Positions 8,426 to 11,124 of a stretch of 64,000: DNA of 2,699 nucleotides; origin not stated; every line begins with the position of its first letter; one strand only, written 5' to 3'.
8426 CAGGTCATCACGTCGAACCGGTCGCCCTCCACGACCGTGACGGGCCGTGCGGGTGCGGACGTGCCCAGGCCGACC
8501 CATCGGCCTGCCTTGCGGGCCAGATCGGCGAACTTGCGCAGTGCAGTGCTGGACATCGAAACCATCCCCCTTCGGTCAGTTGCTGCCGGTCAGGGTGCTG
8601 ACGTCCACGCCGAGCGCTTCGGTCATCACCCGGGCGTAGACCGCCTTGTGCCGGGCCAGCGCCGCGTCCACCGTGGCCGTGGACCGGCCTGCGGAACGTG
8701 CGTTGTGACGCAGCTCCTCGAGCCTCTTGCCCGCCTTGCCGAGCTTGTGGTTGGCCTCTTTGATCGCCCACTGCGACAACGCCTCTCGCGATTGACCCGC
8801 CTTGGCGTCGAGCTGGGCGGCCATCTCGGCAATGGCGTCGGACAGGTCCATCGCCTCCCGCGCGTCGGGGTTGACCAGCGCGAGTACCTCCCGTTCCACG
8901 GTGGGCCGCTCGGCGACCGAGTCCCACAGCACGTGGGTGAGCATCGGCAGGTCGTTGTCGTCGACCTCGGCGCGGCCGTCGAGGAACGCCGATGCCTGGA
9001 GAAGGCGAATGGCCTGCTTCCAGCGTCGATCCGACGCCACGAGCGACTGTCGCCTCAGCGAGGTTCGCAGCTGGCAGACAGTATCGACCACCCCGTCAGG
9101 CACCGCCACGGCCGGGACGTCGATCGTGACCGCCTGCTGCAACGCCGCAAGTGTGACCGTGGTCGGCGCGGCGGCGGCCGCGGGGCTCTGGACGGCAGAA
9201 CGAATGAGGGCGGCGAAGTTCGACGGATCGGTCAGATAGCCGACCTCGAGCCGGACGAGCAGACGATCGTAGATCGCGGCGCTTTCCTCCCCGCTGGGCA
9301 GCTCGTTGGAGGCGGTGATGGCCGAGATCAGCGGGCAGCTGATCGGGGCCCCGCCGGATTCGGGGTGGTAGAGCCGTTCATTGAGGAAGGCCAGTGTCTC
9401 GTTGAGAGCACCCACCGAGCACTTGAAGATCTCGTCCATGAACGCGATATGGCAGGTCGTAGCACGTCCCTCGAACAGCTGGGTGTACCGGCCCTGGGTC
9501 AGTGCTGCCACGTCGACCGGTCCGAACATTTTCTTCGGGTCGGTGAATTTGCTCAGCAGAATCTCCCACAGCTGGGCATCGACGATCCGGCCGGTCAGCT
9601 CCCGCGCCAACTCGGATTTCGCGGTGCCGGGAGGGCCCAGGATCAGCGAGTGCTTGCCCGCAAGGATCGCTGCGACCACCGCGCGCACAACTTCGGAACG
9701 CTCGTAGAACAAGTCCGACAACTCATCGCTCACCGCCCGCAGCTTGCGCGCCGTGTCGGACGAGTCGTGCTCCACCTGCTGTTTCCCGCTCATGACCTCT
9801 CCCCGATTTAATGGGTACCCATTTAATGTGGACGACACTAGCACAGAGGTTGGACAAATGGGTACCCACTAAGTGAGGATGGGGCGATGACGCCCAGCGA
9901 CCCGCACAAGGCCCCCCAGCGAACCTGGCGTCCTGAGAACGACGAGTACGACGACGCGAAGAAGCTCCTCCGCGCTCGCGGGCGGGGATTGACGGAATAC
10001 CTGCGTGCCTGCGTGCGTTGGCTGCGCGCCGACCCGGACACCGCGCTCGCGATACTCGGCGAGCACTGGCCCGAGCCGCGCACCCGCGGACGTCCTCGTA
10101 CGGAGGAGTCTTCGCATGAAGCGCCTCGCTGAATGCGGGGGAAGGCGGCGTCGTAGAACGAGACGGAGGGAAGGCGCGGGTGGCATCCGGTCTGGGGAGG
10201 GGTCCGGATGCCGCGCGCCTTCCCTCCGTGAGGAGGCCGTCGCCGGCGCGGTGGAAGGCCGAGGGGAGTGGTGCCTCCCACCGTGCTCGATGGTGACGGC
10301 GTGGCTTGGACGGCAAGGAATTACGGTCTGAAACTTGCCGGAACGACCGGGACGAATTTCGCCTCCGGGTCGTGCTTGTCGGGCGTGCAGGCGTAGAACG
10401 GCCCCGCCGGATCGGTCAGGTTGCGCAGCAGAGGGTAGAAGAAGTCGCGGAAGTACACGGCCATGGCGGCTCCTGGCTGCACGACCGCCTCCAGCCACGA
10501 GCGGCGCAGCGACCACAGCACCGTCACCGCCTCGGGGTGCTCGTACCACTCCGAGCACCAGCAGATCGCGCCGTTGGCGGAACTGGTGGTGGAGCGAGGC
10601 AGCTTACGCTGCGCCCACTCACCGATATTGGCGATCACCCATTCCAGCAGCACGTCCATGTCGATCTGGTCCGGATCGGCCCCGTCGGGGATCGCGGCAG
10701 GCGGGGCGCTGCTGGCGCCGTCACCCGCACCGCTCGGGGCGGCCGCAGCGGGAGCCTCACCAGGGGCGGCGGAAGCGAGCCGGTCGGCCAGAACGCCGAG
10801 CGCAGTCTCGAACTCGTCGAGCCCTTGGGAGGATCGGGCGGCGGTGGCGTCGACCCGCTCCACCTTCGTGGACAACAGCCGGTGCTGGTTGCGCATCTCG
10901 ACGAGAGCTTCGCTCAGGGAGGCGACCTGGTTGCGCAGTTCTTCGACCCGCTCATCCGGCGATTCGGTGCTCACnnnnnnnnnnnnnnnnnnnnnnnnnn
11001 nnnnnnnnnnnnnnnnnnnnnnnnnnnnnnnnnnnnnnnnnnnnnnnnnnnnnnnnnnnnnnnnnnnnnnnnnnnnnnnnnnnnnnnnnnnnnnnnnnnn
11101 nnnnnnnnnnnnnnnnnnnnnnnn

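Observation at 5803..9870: MoxR AAA+ / VWA / 340-aa partner triad with a paired palindromic operator: candidate NTP-dependent conflict (VMAP-type) system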

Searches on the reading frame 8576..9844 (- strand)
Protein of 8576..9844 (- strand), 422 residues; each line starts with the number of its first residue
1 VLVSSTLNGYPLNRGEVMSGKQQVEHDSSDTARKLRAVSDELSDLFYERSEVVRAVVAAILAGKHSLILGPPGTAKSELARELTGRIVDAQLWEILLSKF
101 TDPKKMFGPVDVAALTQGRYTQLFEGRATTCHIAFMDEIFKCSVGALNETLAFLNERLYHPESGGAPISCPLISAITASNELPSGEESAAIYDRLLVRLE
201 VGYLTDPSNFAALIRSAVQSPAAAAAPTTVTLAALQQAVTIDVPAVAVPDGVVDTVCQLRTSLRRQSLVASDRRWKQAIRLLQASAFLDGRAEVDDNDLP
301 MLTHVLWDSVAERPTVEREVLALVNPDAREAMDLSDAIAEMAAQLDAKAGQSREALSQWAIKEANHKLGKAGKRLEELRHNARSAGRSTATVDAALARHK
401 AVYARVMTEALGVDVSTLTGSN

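Call 3: search_protein_families(library=pfam, proteins=[window:8576-9844:-], max_evalue=0.01)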
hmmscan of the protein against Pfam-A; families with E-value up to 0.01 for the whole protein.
window:8576-9844:- (422 aa): 7 families
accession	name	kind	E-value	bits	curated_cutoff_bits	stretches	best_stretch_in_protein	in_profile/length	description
PF20030.5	bpMoxR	-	2.1e-41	141.7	27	1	34-215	2-179/205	MoxR domain in the MoxR-vWA-beta-propeller ternary systems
PF07728.20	AAA_5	-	1.3e-21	77.5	22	1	65-195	1-139/139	AAA domain (dynein-related subfamily)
PF17868.7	AAA_lid_8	-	1.2e-20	73.5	22.8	1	252-318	2-70/72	AAA lid domain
PF00004.35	AAA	-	0.0012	19.8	21.2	1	67-141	2-68/131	ATPase family associated with various cellular activities (AAA)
PF13191.12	AAA_16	-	0.0023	18.9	32.6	1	46-144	2-102/167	AAA ATPase domain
PF13086.12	AAA_11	-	0.0071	16.6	27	0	57-88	10-42/257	AAA domain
PF01078.27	Mg_chelatase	-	0.0073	16.2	20.3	0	53-90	12-49/207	Magnesium chelatase, subunit ChlI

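Call 7: search_protein_families(library=padloc, proteins=[window:8576-9793:-], max_evalue=0.1)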
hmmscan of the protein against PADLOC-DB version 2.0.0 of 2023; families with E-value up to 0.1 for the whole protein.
window:8576-9793:- (405 aa): 1 family
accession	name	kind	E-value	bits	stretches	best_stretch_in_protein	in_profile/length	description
PDLC04140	mad8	-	0.00043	17.9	1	34-70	15-51/314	mads_8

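Call 8: search_protein_families(library=phrogs, proteins=[window:8576-9793:-], max_evalue=0.01)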
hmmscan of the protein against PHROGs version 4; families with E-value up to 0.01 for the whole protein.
window:8576-9793:- (405 aa): 5 families
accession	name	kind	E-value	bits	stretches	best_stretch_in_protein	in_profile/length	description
phrog_19600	-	other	1e-68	233.2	1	6-336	41-372/447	ATPase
phrog_20895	-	other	8.9e-10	38.7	1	10-167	18-177/586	ATPase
phrog_26492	-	other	6.2e-08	32.6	1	13-181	16-187/618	ATPase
phrog_16448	-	other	0.00024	20.5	1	31-190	434-597/680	ATPase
phrog_25411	-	unknown function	0.0011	18.8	1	2-74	189-258/627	-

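Call 56: search_solved_structures(query=window:8576-9793:-, max_evalue=0.001)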
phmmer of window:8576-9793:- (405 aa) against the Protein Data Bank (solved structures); distinct sequences matched with E-value up to 0.001: 3.
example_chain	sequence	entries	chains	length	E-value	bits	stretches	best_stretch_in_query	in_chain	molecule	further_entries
3nbx_X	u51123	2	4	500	3.7e-47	164.6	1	15-313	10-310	ATPase ravA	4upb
6q7l_V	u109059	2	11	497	3.9e-47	164.6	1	15-313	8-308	ATPase RavA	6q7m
6q7l_U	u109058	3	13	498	3.9e-47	164.5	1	15-313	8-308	ATPase RavA | RavA | RavA + Mg-ADP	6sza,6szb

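Call 76: search_dna_similar(query=window:8576-9793:-, collection=phages, mode=protein, max_evalue=1e-10, max_rows=40, rows=spread)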
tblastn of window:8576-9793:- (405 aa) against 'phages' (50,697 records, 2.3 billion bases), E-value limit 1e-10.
Records with a match: 14; places in all: 14; records where one place covers at least 80% of the query: 2.
Best place of each record, by identity: <60% 14.
By first word of the organism name: Bacteriophage 4; Salmonella 3; Campylobacter 2; Bacillus 2; Moorella 1; Escherichia 1; Aphanizomenon 1.
By host as written in the record: - 4; Homo sapiens 2; Campylobacter jejuni 2; Bacillus thuringiensis 2; Moorella thermoacetica DSM 103132 1; Escherichia coli O157:H7 ATCC 43895 1; Salmonella enterica subsp. enterica serovar Kentucky 1; Aphanizomenon flos-aquae 1.
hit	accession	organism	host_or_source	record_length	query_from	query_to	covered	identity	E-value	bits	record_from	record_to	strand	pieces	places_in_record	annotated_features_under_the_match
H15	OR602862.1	Moorella phage MTATph1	Moorella thermoacetica DSM 103132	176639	17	398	94%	32.0%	1e-41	162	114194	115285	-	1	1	ATPase | hypothetical protein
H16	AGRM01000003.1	Salmonella enterica subsp. houtenae str. ATCC BAA-1581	Homo sapiens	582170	15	290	68%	37.1%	9e-34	139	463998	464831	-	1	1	ATPase family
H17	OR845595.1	Escherichia phage ECO95 1-6-1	Escherichia coli O157:H7 ATCC 43895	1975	15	290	68%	36.8%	7e-34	138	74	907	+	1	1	record has no annotation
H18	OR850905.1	Salmonella phage S.Kent 1-2-1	Salmonella enterica subsp. enterica ...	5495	15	290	68%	36.8%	2e-33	138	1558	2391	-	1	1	record has no annotation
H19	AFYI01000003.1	Salmonella enterica subsp. enterica serovar Infantis str. ...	Homo sapiens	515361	15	290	68%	36.8%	2e-33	138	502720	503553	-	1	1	ATPase family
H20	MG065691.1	Campylobacter phage A11a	Campylobacter jejuni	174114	15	311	73%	33.6%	1e-34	142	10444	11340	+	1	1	record has no annotation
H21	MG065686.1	Campylobacter phage A18a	Campylobacter jejuni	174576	15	311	73%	33.6%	1e-34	142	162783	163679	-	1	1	record has no annotation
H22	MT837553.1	Bacteriophage sp.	human fecal samples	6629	13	341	81%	30.1%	6e-33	136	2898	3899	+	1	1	record has no annotation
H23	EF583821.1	Bacillus phage 0305phi8-36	Bacillus thuringiensis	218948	17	309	72%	29.9%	1e-32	135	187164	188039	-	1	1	ORF066: MoxR-like ATPase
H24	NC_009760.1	Bacillus phage 0305phi8-36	Bacillus thuringiensis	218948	17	309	72%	29.9%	1e-32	135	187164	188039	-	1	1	ORF066: ATPase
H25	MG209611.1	Aphanizomenon phage vB_AphaS-CL131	Aphanizomenon flos-aquae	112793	6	297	72%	28.8%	1e-22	106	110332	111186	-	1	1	MoxR-like ATPase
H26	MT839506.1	Bacteriophage sp.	human fecal samples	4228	11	303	72%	28.4%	5e-29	125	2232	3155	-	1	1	record has no annotation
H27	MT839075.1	Bacteriophage sp.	human fecal samples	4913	11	197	46%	33.9%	4e-24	110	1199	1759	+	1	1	record has no annotation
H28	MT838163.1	Bacteriophage sp.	human fecal samples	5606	30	197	41%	33.5%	2e-17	91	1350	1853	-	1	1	record has no annotation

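Call 93: search_protein_families(library=ncbifam, proteins=[window:8576-9793:-], max_evalue=0.001)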
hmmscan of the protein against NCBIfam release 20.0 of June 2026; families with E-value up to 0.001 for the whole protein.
window:8576-9793:- (405 aa): 1 family
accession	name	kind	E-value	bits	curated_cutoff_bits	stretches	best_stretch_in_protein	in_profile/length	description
NF010054.0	PRK13531.1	equivalog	1.6e-55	189.1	681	1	14-329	7-324/498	ATPase RavA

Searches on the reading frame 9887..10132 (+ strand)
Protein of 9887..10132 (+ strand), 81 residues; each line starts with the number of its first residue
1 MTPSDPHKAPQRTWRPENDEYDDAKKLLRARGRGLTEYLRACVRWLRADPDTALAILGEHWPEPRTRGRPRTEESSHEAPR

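Call 6: search_protein_families(library=pfam, proteins=[window:9887-10132:+], max_evalue=10)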
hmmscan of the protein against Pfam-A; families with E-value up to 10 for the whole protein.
window:9887-10132:+ (81 aa): 0 families

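Call 7: search_protein_families(library=padloc, proteins=[window:9887-10132:+], max_evalue=0.1)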
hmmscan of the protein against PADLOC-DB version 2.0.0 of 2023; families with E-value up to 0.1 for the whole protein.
window:9887-10132:+ (81 aa): 0 families

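Call 8: search_protein_families(library=phrogs, proteins=[window:9887-10132:+], max_evalue=0.01)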
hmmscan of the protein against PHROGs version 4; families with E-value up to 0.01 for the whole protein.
window:9887-10132:+ (81 aa): 1 family
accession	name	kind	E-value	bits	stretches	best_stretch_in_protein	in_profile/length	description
phrog_6506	-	transcription regulation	0.0049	17.9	1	8-42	8-42/59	Arc-like repressor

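Call 93: search_protein_families(library=ncbifam, proteins=[window:9887-10132:+], max_evalue=0.001)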
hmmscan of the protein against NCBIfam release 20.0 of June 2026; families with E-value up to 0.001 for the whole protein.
window:9887-10132:+ (81 aa): 0 families

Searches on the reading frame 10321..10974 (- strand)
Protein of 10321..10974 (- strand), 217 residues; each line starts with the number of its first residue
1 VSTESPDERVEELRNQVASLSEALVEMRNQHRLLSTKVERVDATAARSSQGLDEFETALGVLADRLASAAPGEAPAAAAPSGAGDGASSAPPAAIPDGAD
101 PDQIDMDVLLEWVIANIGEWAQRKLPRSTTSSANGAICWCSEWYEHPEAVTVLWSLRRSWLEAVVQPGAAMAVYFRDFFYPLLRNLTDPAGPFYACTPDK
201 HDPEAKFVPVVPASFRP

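Call 3: search_protein_families(library=pfam, proteins=[window:10321-10974:-], max_evalue=0.01)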
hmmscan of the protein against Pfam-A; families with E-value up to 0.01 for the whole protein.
window:10321-10974:- (217 aa): 1 family
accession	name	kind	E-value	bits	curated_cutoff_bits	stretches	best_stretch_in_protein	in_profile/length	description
PF16259.10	DUF4913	-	3.1e-26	92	25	1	116-213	3-100/104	Domain of unknown function (DUF4913)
